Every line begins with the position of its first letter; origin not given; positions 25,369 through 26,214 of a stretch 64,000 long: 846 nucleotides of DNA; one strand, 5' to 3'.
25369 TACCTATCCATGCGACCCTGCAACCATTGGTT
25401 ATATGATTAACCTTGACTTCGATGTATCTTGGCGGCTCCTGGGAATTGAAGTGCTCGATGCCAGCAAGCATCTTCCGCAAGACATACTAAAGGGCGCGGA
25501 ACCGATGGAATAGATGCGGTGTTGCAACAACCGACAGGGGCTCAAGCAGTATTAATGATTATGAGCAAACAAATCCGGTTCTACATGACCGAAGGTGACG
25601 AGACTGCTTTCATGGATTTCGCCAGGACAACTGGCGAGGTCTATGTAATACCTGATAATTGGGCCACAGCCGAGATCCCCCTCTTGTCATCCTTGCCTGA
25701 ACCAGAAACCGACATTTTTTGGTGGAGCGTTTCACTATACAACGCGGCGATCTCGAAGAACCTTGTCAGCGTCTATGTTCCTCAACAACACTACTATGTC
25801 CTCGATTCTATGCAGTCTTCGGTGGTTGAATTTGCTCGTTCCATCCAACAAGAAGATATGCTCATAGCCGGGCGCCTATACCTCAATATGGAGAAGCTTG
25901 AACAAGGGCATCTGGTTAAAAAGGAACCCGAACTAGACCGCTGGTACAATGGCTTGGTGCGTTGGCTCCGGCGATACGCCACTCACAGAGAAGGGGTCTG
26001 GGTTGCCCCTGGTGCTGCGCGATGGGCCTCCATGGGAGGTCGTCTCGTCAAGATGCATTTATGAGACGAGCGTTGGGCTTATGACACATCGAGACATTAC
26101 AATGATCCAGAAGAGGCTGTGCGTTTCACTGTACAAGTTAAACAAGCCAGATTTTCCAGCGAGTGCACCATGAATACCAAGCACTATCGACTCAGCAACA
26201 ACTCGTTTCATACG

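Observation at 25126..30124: GC-richer island of orphan immunity genes and toxin fragments in an otherwise AT-leaning reduced genome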

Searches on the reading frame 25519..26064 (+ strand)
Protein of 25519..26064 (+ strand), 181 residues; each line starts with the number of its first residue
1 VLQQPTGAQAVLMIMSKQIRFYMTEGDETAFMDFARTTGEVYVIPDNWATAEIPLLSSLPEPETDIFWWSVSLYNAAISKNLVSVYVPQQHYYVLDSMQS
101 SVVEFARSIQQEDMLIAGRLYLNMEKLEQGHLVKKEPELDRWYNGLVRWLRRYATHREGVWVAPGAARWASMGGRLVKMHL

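Call 4: search_protein_families(library=pfam, max_evalue=1, proteins=[window:25519-26064:+])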
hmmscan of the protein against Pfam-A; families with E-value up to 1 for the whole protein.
window:25519-26064:+ (181 aa): 0 families

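Call 5: search_protein_families(library=ncbifam, max_evalue=1, proteins=[window:25519-26064:+])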
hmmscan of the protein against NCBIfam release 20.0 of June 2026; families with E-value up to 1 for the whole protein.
window:25519-26064:+ (181 aa): 0 families

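Call 29: find_homologous_proteins(query=window:25585-26064:+, max_evalue=0.001)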
Query window:25585-26064:+ (159 aa): 1 proteins with E <= 0.001 among 37 candidates.
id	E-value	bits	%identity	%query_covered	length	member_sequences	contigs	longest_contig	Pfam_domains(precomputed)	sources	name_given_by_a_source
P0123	2.6e-103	360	100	100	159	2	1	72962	-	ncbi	-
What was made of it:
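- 25519..26064 (+): ORF of 181 aa (159 aa from the ATG at 25585) with no detectable relatives. Coding status and function are unknown. Only a self-hit among 5.8 billion proteins (call 29).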

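Call 30: search_protein_families(library=padloc, max_evalue=1, proteins=[window:25519-26064:+])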
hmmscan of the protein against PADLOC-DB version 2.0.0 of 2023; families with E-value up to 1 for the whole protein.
window:25519-26064:+ (181 aa): 0 families

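Call 31: search_protein_families(library=phrogs, max_evalue=1, proteins=[window:25519-26064:+])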
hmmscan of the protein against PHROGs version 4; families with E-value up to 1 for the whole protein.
window:25519-26064:+ (181 aa): 1 family
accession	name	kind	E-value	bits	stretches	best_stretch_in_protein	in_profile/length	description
phrog_16621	-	unknown function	0.035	14.8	1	16-32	7-23/42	-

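Call 61: search_solved_structures(query=window:25519-26064:+, max_evalue=10)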
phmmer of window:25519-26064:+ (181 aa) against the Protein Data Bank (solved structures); distinct sequences matched with E-value up to 10: 3.
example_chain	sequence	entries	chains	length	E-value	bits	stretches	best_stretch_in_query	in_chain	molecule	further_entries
8wss_R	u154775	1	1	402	1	12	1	58-109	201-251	Melanin-concentrating hormone receptor 1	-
2mb7_A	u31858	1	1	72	1.3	11.6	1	37-72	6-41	Methyl-CpG-binding domain protein 3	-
6cc8_A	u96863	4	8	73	1.4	11.6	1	37-72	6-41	Methyl-CpG-binding domain protein 3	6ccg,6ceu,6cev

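Call 74: search_dna_similar(query=window:25519-26064:+, collection=plasmids, mode=protein, max_evalue=1, max_rows=10)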
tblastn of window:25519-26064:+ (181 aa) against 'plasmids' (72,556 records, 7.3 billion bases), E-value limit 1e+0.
Records with a match: 10; places in all: 10; records where one place covers at least 80% of the query: 0.
Best place of each record, by identity: <60% 10.
By first word of the organism name: Escherichia 10.
By predicted mobility (MOB-suite, as given by PLSDB): conjugative 10.
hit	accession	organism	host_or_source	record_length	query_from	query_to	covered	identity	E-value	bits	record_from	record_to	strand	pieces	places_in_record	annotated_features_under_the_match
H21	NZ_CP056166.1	Escherichia marmotae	culture,Freshwater sample from upstream ...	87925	61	130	39%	37.8%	3e-1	39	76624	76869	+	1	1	traI: conjugative transfer relaxase/helicase TraI | traD: type IV conjugative transfer system coupling protein TraD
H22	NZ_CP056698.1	Escherichia marmotae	culture,Freshwater sample from ...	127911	61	130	39%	37.8%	3e-1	39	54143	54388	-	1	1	traI: conjugative transfer relaxase/helicase TraI | traD: type IV conjugative transfer system coupling protein TraD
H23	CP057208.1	Escherichia coli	culture,Pooled sheep faecal samples ...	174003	61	130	39%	37.8%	3e-1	39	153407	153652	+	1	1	traI: conjugative transfer relaxase/helicase TraI | traD: type IV conjugative transfer system coupling protein TraD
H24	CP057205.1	Escherichia coli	culture,Pooled sheep faecal samples ...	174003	61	130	39%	37.8%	3e-1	39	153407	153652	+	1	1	traI: conjugative transfer relaxase/helicase TraI | traD: type IV conjugative transfer system coupling protein TraD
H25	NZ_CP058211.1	Escherichia marmotae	culture,Pooled sheep faecal samples ...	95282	61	130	39%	37.8%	4e-1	39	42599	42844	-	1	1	traI: conjugative transfer relaxase/helicase TraI | traD: type IV conjugative transfer system coupling protein TraD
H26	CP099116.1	Escherichia coli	culture,Pooled soil sample collected ...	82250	61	130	39%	37.8%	4e-1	39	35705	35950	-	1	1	traI: conjugative transfer relaxase/helicase TraI | traD: type IV conjugative transfer system coupling protein TraD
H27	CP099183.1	Escherichia coli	culture,Pooled sediment sample ...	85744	61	130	39%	37.8%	4e-1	39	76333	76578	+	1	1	traI: conjugative transfer relaxase/helicase TraI | traD: type IV conjugative transfer system coupling protein TraD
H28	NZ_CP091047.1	Escherichia coli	Microbe organism,pork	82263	61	130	39%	37.8%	4e-1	38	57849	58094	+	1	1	traI: conjugative transfer relaxase/helicase TraI | traD: type IV conjugative transfer system coupling protein TraD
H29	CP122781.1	Escherichia coli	Sus scrofa,feces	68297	61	130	39%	37.8%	4e-1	38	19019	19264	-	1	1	traI: conjugative transfer relaxase/helicase TraI | traD: type IV conjugative transfer system coupling protein TraD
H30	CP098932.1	Escherichia coli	culture,Pooled soil sample collected ...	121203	61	130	39%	37.8%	5e-1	38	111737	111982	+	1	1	traI: conjugative transfer relaxase/helicase TraI | traD: type IV conjugative transfer system coupling protein TraD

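Call 94: predict_structure(protein=window:25585-26064:+)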
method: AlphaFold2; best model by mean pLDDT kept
length: 159 residues; sequences in the alignment: 1
mean_pLDDT: 41.4   pTM: 0.35
mean pLDDT of the five models: 41.4, 35.5, 33.0, 30.8, 30.0
residues with pLDDT >= 90: 0; 70-90: 0; 50-70: 30; < 50: 129
segments of 3 or more residues with pLDDT < 50: 12-41, 50-106, 109-114, 131-159
pLDDT, mean of each block of 10 residues (from residue 1): 54 41 34 45 51 41 33 32 36 44 47 49 54 35 36 30
secondary structure, 60 per line:
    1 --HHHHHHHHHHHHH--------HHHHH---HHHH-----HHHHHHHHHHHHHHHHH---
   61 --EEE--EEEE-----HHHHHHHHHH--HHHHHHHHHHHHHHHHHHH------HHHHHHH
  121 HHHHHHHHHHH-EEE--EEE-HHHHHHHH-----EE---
elements in order: H3-15 H24-28 H32-35 H41-57 E63-65 E68-71 H77-86 H89-107 H114-131 E133-135 E138-140 H142-149
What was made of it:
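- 25519..26064 (+): AlphaFold2 (AF2) pLDDT 41 (call 94).
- Tried and rejected: It has no relatives (calls 29, 61, 74), and its AF2 single-sequence model is unusable (pLDDT 41, call 94), so no fold search was run.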
